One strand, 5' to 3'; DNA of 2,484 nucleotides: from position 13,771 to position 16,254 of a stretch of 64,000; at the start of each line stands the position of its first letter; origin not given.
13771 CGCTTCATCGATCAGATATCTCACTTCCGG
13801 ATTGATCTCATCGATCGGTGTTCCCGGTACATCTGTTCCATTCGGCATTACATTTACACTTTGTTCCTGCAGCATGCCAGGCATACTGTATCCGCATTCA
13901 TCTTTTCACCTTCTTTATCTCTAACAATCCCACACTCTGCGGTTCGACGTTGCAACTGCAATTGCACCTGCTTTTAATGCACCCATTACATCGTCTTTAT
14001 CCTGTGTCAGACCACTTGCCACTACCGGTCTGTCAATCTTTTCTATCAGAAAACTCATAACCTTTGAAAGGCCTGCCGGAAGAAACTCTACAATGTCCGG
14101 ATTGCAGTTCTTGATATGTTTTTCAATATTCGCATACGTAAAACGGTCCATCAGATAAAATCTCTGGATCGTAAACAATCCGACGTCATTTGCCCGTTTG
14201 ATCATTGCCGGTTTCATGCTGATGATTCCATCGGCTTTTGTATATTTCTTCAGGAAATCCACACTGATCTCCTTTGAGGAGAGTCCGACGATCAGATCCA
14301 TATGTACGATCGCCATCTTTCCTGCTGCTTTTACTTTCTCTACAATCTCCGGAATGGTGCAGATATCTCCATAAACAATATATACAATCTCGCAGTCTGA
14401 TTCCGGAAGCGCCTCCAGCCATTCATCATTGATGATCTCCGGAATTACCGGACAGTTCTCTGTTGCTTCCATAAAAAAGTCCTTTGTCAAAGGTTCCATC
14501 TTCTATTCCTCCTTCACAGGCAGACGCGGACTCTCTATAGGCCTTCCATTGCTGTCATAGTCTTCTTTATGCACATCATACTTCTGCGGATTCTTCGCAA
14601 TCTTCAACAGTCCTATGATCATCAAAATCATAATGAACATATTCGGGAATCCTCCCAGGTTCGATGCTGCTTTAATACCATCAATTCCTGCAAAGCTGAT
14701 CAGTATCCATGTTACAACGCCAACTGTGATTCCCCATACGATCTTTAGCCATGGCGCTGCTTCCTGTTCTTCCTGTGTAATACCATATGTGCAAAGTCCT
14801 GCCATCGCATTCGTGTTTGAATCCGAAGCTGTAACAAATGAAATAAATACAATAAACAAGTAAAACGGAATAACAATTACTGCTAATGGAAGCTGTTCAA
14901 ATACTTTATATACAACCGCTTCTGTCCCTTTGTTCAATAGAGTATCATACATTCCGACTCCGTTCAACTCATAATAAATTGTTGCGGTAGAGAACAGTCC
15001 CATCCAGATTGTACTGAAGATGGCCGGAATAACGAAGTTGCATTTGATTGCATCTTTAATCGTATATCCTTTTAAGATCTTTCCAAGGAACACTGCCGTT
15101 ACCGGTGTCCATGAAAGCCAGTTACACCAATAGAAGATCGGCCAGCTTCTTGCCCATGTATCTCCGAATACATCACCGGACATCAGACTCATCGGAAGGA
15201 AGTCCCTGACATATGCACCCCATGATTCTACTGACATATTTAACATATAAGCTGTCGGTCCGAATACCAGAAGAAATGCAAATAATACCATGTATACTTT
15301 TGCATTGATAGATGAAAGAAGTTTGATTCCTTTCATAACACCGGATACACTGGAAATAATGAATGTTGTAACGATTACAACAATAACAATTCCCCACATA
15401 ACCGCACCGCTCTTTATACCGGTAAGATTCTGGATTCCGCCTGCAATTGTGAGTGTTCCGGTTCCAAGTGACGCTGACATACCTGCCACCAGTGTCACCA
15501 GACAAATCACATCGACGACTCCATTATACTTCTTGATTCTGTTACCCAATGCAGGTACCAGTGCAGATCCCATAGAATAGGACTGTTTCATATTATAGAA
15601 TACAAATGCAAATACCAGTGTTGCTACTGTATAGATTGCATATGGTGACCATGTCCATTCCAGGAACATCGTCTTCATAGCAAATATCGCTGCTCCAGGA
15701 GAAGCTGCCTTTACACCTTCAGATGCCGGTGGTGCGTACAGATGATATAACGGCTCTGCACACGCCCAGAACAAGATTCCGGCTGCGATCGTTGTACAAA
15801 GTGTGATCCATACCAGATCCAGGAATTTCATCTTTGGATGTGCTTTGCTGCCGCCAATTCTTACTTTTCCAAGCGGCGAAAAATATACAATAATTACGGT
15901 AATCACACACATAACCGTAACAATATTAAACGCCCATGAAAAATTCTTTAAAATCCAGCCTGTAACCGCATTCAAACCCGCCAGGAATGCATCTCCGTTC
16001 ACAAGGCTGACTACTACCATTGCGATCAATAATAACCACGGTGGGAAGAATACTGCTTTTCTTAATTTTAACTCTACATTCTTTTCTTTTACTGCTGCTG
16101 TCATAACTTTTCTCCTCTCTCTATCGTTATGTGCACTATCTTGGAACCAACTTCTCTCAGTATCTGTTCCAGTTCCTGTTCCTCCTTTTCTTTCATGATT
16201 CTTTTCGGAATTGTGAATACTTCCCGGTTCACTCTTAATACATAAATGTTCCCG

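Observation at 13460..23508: One leader-RNA design in three copies defines a regulon around a GlpP-family antiterminator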

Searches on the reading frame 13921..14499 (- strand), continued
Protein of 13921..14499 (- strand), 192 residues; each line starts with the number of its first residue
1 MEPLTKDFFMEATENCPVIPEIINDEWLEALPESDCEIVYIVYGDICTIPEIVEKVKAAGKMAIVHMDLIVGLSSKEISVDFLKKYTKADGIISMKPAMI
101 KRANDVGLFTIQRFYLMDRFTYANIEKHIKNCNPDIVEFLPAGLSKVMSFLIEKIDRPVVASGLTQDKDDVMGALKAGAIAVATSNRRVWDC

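Call 61: find_related_loci(query=A6, collection=metagenome_contigs, flank=4000)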
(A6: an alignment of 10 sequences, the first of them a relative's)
Query A6 (189 aa) in metagenome_contigs; peptide patterns used: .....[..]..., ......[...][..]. (x = any residue, [..] = any of these).
600 stretches matched a pattern (row limit reached: there are more); 576 encode a relative of the query (tblastn E <= 1e-3); the best 80 are kept; 80 distinct loci.
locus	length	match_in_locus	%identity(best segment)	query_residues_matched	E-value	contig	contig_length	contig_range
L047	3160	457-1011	74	5-189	2e-87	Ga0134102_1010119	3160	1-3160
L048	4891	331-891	59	1-187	3e-70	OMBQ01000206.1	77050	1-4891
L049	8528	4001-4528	60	14-189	1e-68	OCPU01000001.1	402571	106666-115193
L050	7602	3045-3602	56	4-189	3e-67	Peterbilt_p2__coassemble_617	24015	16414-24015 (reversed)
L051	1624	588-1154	57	1-189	4e-70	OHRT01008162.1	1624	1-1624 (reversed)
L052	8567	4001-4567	57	1-189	2e-67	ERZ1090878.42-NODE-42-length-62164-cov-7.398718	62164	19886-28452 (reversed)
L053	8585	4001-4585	55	1-189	7e-67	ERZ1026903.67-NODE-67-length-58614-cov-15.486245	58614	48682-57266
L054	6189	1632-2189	53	4-189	7e-67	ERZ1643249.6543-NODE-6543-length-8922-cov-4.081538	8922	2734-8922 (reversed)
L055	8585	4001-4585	55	1-189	7e-67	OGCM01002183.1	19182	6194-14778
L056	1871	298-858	57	1-187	7e-69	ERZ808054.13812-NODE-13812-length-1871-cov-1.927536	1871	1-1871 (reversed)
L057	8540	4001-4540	59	10-189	4e-65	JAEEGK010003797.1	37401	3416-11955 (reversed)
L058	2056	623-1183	55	4-187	2e-66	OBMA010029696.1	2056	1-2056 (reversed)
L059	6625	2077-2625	56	7-189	1e-64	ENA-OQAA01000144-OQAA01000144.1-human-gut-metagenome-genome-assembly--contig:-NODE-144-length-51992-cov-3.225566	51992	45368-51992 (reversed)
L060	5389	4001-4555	55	5-189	2e-64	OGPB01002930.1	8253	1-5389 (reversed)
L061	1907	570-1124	55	5-189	3e-66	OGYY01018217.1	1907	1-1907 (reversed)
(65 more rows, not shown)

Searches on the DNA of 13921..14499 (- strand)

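Call 51: search_rna_families(source=L036, start=6340, end=6540, threshold=evalue, max_evalue=10)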
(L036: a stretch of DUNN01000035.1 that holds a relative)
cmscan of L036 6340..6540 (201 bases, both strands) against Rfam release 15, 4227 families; matches with E-value up to 10: 15.
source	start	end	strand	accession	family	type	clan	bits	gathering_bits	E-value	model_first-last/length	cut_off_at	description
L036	6380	6540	-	RF02742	Rev72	Gene; antisense;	-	25.6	289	7e-06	267-426/426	5'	Soft rot Enterobacteriaceae Rev 72 asRNA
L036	6369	6463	+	RF01480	rli52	Cis-reg;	-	24.3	70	0.085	1-95/95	no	Listeria sRNA rli52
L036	6410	6479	+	RF01918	mir-1249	Gene; miRNA;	-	22.5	83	0.012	1-75/75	no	mir-1249 microRNA precursor family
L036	6423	6469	+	RF04343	Plastid-psbA-2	Cis-reg;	CL00153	17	55.8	0.84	1-60/60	no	Plastid-psbA-2 3UTR RNA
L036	6415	6531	+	RF00021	Spot_42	Gene; sRNA;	-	16.8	80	0.44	1-115/115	no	Spot 42 RNA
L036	6413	6475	+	RF03556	mir-559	Gene; miRNA;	-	16.1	95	1.5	1-91/91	no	mir-559 microRNA precursor family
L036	6415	6511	-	RF00265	SNORA69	Gene; snRNA; snoRNA; HACA-box;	-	15.4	47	2.1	1-132/132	no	Small nucleolar RNA SNORA69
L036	6422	6466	+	RF03940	MIR9563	Gene; miRNA;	-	14.9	90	2.8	1-127/127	no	MIR9563 microRNA precursor family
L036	6413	6473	-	RF00975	MIR845_2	Gene; miRNA;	-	14.7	80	3.9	1-131/131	no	MIR845_2 microRNA precursor family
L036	6417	6471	+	RF03404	mir-1298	Gene; miRNA;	-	14.5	70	2.8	1-104/104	no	mir-1298 microRNA precursor family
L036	6419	6469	+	RF00109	Vimentin3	Cis-reg;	-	14.5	36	8.4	1-67/67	no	Vimentin 3' UTR protein-binding region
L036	6421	6475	+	RF01461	rli24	Gene; sRNA;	-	14.2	100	2.3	1-158/158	no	Listeria sRNA rli22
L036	6424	6533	-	RF02432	SpF25_sRNA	Gene; sRNA;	-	13.9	48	7.8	1-102/102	no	Streptococcus sRNA SpF25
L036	6390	6486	+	RF02488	GlsR25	Gene; snRNA; snoRNA; HACA-box;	-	11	100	9.5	1-146/146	no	Small nucleolar RNA GlsR25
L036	6402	6488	+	RF00885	MIR821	Gene; miRNA;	-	10.3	249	9.7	1-275/275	no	MIR821 microRNA precursor family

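Call 53: search_rna_families(source=L036, start=6360, end=6500, threshold=evalue, max_evalue=1, show_alignments=3)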
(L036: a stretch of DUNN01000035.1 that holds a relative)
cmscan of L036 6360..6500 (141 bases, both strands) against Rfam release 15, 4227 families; matches with E-value up to 1: 4.
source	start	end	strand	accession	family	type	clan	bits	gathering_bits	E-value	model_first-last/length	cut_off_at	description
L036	6380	6500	-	RF02742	Rev72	Gene; antisense;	-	29.1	289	3.7e-07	301-426/426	5'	Soft rot Enterobacteriaceae Rev 72 asRNA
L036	6369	6463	+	RF01480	rli52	Cis-reg;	-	24.3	70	0.06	1-95/95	no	Listeria sRNA rli52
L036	6410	6479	+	RF01918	mir-1249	Gene; miRNA;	-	22.5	83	0.0085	1-75/75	no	mir-1249 microRNA precursor family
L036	6423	6469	+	RF04343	Plastid-psbA-2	Cis-reg;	CL00153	17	55.8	0.59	1-60/60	no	Plastid-psbA-2 3UTR RNA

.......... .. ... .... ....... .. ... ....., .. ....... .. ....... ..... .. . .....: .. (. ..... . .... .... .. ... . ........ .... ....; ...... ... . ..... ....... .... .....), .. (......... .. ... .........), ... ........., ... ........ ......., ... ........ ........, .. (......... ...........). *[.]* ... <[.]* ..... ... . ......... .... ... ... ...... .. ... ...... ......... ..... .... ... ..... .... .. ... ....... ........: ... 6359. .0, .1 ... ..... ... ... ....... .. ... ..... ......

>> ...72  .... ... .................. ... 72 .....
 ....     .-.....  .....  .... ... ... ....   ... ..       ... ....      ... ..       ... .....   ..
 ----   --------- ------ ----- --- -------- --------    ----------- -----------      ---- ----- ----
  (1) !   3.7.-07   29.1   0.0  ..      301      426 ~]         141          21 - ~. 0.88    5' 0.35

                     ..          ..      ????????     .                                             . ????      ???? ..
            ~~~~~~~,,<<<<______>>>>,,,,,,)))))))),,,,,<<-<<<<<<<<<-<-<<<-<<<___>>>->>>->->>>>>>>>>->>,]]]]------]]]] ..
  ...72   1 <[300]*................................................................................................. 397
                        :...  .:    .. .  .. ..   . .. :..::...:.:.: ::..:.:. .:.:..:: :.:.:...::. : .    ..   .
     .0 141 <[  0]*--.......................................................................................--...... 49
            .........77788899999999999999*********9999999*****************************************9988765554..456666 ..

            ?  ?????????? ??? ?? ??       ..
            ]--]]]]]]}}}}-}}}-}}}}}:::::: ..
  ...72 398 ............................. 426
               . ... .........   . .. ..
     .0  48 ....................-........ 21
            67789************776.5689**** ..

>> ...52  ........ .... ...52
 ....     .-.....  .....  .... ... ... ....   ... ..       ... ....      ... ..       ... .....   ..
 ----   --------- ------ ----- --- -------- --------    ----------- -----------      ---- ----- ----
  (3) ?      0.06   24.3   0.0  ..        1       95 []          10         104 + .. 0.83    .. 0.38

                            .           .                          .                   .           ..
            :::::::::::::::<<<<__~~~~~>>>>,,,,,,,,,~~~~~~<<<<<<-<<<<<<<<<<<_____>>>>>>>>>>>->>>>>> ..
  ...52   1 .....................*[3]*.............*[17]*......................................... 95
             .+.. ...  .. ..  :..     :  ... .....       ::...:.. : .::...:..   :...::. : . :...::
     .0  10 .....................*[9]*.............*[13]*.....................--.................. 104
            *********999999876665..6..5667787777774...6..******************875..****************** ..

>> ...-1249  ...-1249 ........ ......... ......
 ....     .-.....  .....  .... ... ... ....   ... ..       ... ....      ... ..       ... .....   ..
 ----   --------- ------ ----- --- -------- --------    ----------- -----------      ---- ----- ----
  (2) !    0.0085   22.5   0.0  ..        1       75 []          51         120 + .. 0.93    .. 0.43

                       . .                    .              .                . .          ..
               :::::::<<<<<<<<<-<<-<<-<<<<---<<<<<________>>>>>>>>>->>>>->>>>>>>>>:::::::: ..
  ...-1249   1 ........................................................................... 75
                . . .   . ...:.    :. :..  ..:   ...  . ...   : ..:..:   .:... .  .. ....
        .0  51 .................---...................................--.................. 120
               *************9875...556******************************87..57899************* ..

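Call 59: search_rna_families(sources=[L043, L044, L045, L041, L036], threshold=gathering)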
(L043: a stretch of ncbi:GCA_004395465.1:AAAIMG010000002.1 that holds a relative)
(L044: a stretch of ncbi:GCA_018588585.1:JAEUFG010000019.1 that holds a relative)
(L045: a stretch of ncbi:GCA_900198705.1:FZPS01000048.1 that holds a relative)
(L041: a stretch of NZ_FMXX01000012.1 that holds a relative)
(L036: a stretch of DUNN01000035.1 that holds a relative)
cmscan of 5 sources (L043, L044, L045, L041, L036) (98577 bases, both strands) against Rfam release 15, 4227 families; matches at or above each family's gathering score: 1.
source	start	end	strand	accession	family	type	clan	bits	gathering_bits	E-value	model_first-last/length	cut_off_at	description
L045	2532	2624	-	RF01051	c-di-GMP-I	Cis-reg; riboswitch;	CL00126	56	35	4.6e-08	1-87/87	no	c-di-GMP-I riboswitch aptamer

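Call 88: search_with_rna_model(model_id=R2, sources=[L036, L044, L045, L047, L048, L049, L050, L051, L052, L053, L054, L056, L057, L058, L059, L060, L062, L065, L068, L069, L070, L071, L072, L073, L074, L075, L076, L077, L078, L079, L080, L081, L082, L083, L088, L091, L094, L095, L097, L099, L103, L104, L107, L108, L109, L111, L112, L113, L117, L119, L120, L122, L125, L039, L041, L043], max_evalue=10, make_alignment=true)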
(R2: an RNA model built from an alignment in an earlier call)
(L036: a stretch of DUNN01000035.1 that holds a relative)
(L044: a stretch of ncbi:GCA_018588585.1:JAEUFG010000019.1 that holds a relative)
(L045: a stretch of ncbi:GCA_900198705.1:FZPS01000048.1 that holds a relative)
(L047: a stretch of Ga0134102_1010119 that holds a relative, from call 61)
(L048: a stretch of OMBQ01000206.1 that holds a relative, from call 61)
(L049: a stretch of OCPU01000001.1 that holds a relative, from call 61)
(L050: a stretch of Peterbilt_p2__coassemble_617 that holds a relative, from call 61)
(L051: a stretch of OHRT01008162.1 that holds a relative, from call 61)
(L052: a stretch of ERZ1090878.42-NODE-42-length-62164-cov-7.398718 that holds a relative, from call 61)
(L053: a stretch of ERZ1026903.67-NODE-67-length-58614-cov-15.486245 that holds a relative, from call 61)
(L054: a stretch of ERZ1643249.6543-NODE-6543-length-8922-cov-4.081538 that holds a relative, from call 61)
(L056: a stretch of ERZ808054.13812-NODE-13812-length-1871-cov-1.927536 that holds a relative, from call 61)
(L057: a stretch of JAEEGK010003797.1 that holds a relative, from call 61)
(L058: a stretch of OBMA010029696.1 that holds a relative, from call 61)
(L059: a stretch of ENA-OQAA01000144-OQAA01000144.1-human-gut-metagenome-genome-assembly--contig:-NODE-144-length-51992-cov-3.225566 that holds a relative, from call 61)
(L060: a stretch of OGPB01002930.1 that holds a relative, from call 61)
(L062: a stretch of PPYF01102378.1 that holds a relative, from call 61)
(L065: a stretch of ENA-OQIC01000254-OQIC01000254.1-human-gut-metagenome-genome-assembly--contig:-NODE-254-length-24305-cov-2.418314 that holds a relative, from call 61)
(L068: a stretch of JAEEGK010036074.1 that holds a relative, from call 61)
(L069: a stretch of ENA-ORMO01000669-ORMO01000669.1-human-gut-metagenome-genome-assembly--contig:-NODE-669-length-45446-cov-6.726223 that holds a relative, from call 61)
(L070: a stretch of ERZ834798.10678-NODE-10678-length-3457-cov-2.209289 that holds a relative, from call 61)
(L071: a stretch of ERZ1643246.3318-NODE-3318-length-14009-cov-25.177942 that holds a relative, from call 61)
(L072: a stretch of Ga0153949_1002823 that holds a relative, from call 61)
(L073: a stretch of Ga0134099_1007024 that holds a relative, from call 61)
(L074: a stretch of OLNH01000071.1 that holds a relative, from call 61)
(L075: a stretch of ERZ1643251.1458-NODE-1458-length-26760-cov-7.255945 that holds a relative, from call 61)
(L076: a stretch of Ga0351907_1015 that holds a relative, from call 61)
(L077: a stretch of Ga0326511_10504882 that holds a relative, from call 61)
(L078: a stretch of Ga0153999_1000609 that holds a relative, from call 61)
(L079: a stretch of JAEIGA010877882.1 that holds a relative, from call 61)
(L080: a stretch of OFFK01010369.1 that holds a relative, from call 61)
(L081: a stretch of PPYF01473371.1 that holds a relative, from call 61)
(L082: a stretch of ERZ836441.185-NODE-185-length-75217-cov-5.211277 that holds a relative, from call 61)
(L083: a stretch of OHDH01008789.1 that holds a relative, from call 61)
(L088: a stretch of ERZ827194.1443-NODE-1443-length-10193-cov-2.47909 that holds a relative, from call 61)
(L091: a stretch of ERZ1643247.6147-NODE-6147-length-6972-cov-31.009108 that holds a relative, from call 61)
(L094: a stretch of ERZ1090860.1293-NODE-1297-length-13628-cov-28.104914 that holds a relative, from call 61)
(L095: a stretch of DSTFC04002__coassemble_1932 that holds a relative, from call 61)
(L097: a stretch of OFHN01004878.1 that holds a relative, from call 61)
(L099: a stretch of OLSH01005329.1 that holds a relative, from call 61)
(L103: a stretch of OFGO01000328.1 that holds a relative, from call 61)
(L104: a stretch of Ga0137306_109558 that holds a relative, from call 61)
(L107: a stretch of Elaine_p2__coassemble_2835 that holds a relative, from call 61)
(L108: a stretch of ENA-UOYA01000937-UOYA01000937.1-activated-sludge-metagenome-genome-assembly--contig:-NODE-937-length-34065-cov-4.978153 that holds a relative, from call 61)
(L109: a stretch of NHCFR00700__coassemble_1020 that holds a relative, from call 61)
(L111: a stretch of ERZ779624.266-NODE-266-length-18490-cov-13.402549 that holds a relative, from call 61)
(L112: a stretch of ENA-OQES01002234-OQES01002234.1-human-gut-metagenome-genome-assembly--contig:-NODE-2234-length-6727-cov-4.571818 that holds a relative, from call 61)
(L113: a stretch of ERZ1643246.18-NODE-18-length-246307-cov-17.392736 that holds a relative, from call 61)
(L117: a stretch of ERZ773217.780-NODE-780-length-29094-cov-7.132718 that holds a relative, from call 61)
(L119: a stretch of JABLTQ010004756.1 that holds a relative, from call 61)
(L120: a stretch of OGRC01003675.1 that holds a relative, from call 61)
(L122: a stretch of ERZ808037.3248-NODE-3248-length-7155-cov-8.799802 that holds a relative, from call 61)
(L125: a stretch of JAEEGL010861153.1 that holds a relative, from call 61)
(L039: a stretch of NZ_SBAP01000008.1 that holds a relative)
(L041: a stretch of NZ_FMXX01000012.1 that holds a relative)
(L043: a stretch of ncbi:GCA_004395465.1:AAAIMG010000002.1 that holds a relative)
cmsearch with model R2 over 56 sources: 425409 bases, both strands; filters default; matches with E-value up to 10: 36.
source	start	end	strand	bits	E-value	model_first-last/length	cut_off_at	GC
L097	3266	3306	-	17.1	0.021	1-51/51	no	0.73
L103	3266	3306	-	17.1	0.021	1-51/51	no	0.73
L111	538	597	+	16.8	0.026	1-51/51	no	0.63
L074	4883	4919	-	15.1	0.075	1-51/51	no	0.54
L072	1561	1603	-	13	0.29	1-51/51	no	0.53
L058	663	683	-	12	0.55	1-51/51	no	0.43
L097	2858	2922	-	11.9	0.6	1-51/51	no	0.57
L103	2858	2922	-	11.9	0.6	1-51/51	no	0.57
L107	1565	1606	+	11.5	0.77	1-51/51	no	0.62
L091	5089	5132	+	11.4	0.78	1-51/51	no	0.61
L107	156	188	-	11.3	0.83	14-46/51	no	0.64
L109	4015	4056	+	11.3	0.86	1-51/51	no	0.6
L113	821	848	-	11.3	0.87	1-51/51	no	0.61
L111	622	635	+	11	1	1-51/51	no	0.5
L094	4721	4738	+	10.1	1.9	1-51/51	no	0.61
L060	3871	3893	+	10.1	1.9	14-46/51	no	0.48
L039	11340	11368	+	9.9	2.1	14-42/51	no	0.41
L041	11340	11368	+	9.9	2.1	14-42/51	no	0.41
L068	3582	3607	-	9.6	2.5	1-51/51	no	0.5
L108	6165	6191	-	9.5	2.8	1-51/51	no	0.37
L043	2717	2760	-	9.2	3.2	1-51/51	no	0.39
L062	6568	6611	-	9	3.6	1-51/51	no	0.48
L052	4264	4291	+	9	3.8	1-51/51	no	0.5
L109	4609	4640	-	8.8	4.3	12-51/51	no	0.69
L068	1897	1921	+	8.6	4.7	1-51/51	no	0.52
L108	6896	6926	+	8.6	4.9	11-51/51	no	0.35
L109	2620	2652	-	8.5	5.2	14-46/51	no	0.7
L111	664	682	+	8.2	6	1-51/51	no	0.53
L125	431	446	+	8.2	6.1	1-51/51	no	0.44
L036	2561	2595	+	8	7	1-51/51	no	0.31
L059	2733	2741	-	8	7.1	1-51/51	no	0.33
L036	12202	12210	+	8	7.1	1-51/51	no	0.33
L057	3075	3104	+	7.8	8.1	14-44/51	no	0.47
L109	6681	6703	+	7.7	8.6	11-51/51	no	0.57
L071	5358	5389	-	7.5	9.6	1-51/51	no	0.41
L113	699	735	+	7.5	9.8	14-47/51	no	0.59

Alignment A10: 36 matches aligned to the model, 100 columns, each read 5' to 3' on its own strand. Consensus structure (alignment columns), stored with it:
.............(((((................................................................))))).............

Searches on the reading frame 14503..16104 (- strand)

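Call 4: search_protein_families(library=pfam, proteins=[window:14503-16104:-])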
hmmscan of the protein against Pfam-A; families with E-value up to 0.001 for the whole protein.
window:14503-16104:- (533 aa): 1 family
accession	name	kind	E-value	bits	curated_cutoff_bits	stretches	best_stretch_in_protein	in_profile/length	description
PF02028.23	BCCT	-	3.1e-117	392.5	27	1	18-504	1-483/485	BCCT, betaine/carnitine/choline family transporter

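Call 16: search_protein_families(library=ncbifam, proteins=[window:14503-16104:-])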
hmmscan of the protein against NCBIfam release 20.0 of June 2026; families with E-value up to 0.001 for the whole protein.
window:14503-16104:- (533 aa): 5 families
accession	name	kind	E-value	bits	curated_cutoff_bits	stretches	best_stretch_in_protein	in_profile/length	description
NF047988.1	betaine_BCCT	equivalog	3e-94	316.2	650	1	18-502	2-480/483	glycine betaine uptake BCCT transporter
TIGR00842.1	bcct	subfamily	1.5e-89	300.8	407.55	1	56-504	1-450/452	BCCT family transporter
NF007399.1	PRK09928.1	subfamily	5.1e-74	249.5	695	1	7-504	4-499/675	choline BCCT transporter BetT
NF002887.1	PRK03356.1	equivalog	3.3e-67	227.3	541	1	8-504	3-497/497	L-carnitine/gamma-butyrobetaine antiporter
NF007412.0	PRK09950.1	equivalog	1e-54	186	647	1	27-505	20-498/536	BCCT family transporter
